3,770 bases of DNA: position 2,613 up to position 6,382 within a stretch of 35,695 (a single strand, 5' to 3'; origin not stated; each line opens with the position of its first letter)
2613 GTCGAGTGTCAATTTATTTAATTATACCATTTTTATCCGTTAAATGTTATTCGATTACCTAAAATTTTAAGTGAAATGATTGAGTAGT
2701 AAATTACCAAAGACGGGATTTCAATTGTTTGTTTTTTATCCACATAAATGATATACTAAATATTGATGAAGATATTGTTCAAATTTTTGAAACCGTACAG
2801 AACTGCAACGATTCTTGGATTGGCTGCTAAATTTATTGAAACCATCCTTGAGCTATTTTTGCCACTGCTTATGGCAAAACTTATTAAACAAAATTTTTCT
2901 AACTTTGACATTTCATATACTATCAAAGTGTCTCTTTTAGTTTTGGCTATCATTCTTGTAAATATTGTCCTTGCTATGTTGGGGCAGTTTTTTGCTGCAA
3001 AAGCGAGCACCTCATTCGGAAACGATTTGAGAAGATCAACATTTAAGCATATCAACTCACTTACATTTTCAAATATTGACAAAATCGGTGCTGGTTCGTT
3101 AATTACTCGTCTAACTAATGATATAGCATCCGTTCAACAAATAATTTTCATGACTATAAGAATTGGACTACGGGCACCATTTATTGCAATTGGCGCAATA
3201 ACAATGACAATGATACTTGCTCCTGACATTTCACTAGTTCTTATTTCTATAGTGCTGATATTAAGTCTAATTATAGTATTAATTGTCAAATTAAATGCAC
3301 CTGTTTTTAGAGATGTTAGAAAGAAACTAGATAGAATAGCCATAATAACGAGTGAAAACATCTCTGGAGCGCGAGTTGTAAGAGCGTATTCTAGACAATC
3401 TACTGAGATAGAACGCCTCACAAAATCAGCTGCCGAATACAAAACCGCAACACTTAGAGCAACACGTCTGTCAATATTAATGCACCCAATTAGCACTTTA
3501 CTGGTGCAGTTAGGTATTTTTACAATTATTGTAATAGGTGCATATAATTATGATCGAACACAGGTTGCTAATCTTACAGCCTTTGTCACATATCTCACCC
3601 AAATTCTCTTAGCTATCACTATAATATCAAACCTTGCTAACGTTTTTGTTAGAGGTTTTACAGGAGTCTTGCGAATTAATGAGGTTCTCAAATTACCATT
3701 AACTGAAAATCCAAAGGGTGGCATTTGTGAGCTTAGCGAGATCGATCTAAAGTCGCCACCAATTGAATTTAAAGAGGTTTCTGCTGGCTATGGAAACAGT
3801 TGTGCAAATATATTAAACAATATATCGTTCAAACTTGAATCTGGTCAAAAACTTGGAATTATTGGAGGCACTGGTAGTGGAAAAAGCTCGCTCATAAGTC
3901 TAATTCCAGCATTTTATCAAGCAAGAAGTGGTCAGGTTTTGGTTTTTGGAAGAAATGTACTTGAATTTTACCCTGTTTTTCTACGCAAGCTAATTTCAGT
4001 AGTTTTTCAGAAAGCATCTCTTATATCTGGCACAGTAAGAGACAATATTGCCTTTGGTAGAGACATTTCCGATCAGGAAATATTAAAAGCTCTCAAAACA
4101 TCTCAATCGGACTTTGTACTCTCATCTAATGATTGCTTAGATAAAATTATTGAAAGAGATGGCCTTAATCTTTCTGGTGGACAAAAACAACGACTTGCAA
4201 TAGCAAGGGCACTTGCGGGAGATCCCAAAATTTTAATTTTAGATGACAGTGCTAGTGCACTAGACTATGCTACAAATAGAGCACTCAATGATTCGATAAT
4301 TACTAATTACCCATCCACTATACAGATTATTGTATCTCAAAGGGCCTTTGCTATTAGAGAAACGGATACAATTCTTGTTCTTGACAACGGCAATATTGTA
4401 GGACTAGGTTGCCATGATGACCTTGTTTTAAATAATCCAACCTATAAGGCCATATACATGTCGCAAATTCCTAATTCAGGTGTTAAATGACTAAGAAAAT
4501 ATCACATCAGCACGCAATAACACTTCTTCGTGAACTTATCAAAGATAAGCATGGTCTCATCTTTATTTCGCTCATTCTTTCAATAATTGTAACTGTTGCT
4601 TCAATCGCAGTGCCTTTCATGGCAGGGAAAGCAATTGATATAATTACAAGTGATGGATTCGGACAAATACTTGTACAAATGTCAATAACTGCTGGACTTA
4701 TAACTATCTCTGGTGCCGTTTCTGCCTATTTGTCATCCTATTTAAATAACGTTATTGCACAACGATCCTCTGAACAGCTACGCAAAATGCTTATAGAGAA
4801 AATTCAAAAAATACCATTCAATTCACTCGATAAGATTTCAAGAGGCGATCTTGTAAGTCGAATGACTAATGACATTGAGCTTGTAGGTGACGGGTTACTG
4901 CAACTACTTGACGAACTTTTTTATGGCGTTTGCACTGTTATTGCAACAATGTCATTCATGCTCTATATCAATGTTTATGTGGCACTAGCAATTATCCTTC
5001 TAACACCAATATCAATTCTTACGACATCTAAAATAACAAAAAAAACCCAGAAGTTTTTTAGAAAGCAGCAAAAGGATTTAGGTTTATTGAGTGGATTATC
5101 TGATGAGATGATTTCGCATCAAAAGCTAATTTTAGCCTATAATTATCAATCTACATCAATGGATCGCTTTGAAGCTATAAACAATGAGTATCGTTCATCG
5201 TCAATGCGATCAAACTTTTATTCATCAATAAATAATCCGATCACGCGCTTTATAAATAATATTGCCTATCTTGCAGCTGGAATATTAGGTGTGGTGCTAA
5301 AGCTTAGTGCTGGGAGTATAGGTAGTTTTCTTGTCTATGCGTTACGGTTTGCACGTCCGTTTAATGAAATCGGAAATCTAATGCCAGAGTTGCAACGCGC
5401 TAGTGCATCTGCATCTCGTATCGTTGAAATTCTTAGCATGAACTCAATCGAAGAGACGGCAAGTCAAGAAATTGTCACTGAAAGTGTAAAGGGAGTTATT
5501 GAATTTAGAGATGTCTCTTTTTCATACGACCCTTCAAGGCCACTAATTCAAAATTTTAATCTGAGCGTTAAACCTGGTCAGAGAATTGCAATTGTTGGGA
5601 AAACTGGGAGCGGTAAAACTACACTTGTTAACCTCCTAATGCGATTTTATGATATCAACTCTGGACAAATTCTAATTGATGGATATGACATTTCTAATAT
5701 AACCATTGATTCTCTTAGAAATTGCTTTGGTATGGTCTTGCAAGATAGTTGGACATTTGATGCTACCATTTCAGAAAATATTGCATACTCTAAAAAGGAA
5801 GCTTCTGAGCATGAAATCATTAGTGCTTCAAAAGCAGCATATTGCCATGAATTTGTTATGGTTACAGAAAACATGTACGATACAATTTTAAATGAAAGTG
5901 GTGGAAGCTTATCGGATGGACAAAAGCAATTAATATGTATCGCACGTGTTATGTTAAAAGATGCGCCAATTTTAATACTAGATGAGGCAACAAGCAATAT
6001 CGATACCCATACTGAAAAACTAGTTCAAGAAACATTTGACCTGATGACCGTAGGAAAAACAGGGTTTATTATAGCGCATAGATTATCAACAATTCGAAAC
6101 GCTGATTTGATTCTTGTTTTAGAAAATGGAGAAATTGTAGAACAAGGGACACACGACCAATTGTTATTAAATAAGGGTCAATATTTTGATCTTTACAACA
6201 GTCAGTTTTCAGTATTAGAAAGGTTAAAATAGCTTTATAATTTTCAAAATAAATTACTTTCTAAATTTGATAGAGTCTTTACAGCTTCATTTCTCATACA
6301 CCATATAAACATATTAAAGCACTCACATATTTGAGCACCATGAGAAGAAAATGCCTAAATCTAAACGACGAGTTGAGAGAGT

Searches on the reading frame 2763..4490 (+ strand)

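Call 74: search_protein_families(library=pfam, proteins=[window:2763-4490:+], max_evalue=0.00001)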
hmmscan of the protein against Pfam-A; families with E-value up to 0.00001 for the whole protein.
window:2763-4490:+ (575 aa): 2 families
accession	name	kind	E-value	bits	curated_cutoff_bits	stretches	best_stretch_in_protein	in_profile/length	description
PF00664.28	ABC_membrane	-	2.5e-38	132.8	28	1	17-282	2-271/274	ABC transporter transmembrane region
PF00005.33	ABC_tran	-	8.3e-29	101.4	25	1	351-496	1-135/137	ABC transporter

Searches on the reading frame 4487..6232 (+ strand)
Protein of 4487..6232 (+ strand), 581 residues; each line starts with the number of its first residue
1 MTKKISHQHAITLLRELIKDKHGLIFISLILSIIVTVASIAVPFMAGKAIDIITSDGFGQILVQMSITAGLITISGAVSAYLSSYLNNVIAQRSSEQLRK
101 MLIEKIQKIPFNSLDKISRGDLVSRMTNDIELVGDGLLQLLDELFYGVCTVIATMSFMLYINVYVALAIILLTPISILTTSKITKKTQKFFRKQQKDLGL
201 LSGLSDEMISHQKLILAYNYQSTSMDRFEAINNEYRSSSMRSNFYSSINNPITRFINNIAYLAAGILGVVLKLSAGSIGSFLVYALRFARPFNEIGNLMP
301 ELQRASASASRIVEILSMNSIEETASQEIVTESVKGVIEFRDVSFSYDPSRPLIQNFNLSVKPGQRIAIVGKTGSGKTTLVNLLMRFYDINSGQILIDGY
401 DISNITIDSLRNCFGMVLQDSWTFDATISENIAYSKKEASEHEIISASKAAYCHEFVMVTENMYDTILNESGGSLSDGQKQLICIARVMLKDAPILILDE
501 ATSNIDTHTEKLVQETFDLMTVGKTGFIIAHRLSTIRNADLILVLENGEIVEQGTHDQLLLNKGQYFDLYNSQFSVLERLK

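Call 74: search_protein_families(library=pfam, proteins=[window:4487-6232:+], max_evalue=0.00001)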
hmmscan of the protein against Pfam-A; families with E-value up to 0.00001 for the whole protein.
window:4487-6232:+ (581 aa): 2 families
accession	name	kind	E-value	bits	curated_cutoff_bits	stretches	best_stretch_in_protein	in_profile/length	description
PF00664.28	ABC_membrane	-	1.8e-45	156.2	28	1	25-285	1-264/274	ABC transporter transmembrane region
PF00005.33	ABC_tran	-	7.7e-31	108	25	1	355-503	2-137/137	ABC transporter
